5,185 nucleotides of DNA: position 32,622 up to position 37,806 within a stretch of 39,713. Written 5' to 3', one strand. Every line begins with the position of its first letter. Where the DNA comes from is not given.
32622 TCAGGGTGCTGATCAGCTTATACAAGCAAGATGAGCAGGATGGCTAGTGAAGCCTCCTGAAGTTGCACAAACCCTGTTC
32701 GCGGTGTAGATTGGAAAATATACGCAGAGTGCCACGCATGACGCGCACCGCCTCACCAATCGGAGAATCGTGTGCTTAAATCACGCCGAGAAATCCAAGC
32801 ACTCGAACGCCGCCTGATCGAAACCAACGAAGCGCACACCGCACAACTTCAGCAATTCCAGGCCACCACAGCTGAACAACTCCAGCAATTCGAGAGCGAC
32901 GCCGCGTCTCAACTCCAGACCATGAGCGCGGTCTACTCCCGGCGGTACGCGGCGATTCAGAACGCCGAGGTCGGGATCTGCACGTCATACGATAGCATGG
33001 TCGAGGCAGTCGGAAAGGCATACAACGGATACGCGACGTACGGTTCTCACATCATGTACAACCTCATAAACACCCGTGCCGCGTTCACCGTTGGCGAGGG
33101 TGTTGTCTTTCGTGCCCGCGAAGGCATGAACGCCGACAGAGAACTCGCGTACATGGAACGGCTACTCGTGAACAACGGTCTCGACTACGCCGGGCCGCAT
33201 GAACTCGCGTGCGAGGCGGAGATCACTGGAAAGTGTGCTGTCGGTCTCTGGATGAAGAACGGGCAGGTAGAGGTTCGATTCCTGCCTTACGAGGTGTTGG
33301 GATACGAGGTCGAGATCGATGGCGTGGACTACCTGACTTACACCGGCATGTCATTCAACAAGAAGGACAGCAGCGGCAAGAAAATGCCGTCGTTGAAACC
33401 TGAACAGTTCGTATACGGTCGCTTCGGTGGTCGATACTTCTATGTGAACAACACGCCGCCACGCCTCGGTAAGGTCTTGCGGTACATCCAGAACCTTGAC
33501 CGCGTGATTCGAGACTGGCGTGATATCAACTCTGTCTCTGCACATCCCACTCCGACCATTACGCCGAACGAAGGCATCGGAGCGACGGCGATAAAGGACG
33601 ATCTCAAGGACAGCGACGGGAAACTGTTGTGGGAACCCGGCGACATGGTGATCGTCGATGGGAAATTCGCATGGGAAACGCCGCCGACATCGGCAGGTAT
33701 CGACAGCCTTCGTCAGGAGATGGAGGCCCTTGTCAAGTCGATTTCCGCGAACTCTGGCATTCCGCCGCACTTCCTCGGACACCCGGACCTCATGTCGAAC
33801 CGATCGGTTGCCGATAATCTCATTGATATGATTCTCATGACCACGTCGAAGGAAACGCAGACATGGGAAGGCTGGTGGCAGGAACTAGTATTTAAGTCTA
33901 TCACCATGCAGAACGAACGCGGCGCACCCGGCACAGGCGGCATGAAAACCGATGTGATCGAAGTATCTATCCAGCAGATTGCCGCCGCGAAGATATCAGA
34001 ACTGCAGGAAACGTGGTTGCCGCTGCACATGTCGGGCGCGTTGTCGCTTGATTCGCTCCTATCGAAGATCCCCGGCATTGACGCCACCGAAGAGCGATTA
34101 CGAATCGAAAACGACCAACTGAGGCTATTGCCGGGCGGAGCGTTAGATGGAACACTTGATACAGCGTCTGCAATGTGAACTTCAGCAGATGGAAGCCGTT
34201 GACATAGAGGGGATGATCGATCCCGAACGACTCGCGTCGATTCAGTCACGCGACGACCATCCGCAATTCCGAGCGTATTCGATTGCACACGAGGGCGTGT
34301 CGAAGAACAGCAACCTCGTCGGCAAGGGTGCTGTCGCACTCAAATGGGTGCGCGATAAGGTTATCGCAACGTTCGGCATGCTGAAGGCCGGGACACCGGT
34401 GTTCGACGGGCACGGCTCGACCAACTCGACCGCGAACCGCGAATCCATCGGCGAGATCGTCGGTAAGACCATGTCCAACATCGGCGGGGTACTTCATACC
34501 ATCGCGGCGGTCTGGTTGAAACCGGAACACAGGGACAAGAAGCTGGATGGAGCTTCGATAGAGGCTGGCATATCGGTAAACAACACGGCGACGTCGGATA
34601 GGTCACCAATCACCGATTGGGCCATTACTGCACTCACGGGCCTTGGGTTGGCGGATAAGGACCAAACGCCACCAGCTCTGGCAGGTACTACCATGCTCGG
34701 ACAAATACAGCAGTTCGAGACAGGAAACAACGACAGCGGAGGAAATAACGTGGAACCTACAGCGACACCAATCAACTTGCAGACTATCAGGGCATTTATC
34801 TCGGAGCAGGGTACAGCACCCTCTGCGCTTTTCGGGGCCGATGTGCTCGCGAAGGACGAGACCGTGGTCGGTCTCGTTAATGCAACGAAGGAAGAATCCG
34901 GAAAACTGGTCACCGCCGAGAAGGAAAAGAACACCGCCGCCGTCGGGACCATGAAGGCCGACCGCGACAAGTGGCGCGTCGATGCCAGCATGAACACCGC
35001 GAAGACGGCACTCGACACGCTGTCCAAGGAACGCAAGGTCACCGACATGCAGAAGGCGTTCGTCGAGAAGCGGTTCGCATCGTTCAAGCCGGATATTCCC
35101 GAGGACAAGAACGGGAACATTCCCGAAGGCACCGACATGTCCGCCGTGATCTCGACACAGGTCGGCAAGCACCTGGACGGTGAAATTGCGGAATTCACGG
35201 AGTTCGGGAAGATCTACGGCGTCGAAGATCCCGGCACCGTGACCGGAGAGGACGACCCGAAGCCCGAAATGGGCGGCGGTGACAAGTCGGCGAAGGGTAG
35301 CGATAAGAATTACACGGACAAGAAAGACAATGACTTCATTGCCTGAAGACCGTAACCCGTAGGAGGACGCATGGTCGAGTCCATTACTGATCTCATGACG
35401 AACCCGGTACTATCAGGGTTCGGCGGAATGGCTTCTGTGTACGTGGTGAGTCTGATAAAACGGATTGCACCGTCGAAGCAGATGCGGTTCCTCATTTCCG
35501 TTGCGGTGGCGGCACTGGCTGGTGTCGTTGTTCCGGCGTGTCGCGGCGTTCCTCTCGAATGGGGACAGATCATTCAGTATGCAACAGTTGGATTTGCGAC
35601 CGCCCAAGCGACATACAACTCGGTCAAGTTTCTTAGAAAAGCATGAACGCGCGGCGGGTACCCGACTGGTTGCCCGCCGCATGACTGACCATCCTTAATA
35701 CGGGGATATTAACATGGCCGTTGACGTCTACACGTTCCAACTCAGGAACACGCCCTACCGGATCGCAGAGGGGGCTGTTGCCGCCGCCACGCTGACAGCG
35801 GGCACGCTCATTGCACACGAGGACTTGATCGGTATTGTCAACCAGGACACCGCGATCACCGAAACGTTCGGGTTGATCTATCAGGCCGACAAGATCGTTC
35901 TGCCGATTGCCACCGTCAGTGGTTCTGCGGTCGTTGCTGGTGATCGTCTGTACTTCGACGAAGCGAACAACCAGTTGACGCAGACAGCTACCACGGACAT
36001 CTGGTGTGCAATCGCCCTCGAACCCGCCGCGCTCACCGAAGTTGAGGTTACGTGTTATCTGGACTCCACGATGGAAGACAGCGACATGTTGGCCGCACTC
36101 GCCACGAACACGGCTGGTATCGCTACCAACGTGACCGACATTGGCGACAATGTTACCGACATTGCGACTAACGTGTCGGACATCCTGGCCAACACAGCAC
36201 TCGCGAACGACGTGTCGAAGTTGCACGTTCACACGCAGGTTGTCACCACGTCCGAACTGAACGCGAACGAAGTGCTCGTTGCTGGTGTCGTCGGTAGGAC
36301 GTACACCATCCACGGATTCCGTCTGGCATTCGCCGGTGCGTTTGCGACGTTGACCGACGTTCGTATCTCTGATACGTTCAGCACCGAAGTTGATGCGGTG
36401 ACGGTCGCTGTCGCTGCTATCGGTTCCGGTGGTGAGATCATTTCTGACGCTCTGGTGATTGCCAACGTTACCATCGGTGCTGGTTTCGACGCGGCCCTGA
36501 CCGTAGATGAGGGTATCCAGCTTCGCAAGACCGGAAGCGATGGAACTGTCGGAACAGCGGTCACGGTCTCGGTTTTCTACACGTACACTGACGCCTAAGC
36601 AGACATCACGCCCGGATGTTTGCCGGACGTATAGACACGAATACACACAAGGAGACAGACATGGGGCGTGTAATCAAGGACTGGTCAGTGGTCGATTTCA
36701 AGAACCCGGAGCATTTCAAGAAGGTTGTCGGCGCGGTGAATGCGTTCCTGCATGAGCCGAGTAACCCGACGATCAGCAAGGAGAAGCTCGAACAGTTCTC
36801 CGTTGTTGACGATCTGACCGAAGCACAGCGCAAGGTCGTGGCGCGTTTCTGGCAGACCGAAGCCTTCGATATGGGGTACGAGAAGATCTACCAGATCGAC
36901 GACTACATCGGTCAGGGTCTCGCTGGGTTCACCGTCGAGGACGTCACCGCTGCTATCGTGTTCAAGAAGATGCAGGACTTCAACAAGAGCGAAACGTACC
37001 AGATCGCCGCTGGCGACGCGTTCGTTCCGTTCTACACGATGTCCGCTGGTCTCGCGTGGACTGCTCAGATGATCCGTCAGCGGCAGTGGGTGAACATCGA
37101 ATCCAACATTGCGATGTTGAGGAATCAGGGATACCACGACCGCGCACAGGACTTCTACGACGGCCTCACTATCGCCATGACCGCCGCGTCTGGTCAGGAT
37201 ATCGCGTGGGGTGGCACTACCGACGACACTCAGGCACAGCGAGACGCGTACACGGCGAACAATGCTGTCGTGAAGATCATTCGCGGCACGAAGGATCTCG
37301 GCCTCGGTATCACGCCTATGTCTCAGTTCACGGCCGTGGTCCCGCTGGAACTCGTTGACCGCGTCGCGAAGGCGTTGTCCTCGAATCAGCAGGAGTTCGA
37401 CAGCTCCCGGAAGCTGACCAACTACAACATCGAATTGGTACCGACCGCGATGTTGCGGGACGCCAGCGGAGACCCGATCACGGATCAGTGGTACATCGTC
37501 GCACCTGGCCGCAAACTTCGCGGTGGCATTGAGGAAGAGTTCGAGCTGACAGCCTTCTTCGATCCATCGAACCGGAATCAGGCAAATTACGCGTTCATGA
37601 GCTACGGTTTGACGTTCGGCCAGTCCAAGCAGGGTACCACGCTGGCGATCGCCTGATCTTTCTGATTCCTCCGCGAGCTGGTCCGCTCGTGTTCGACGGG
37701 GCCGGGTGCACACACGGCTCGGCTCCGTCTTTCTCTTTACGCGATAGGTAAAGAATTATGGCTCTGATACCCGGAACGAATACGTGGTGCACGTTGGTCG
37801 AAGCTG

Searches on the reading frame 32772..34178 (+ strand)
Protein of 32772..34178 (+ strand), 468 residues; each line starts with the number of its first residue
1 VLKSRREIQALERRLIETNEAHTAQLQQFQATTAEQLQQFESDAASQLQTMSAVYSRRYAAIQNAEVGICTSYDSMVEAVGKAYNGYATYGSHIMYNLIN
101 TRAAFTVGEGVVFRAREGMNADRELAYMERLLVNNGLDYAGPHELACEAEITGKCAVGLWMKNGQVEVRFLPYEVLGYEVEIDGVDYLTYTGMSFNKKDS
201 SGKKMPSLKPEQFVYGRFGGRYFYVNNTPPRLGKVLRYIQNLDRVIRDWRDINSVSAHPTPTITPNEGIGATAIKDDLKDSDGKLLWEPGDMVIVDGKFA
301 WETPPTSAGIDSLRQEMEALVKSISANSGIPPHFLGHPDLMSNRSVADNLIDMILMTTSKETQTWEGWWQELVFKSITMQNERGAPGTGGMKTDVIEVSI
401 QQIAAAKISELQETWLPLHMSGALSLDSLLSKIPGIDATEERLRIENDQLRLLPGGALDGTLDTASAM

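Call 48: search_protein_families(library=phrogs, proteins=[window:32772-34178:+], max_evalue=0.001)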
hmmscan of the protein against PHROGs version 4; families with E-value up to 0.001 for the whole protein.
window:32772-34178:+ (468 aa): 1 family
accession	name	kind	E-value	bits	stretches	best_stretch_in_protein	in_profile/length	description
phrog_27684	-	unknown function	8e-16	58.8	1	161-446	141-424/464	-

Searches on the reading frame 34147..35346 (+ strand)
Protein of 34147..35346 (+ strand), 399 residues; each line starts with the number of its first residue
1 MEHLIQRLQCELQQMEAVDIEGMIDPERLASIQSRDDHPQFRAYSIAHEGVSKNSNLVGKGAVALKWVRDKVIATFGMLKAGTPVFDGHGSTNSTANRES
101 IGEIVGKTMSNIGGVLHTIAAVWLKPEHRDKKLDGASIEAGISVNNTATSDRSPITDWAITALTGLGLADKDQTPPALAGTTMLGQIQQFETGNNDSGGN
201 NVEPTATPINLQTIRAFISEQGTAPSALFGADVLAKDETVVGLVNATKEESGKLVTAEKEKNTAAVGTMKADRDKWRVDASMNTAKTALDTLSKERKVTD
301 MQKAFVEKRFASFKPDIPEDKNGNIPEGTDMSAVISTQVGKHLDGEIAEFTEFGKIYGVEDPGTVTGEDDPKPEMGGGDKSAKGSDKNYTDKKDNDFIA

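Call 74: search_protein_families(library=phrogs, proteins=[window:34147-35346:+], max_evalue=0.001)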
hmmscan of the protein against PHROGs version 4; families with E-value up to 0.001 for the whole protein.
window:34147-35346:+ (399 aa): 1 family
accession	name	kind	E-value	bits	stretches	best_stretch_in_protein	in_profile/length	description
phrog_24820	-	unknown function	4.9e-09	37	1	35-219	31-222/411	-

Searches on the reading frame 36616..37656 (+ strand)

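Call 74: search_protein_families(library=phrogs, proteins=[window:36616-37656:+], max_evalue=0.001)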
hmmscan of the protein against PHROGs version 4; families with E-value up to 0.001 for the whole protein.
window:36616-37656:+ (346 aa): 1 family
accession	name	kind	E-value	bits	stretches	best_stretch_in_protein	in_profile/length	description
phrog_24071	-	unknown function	3.8e-08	33.8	1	63-339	75-350/357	-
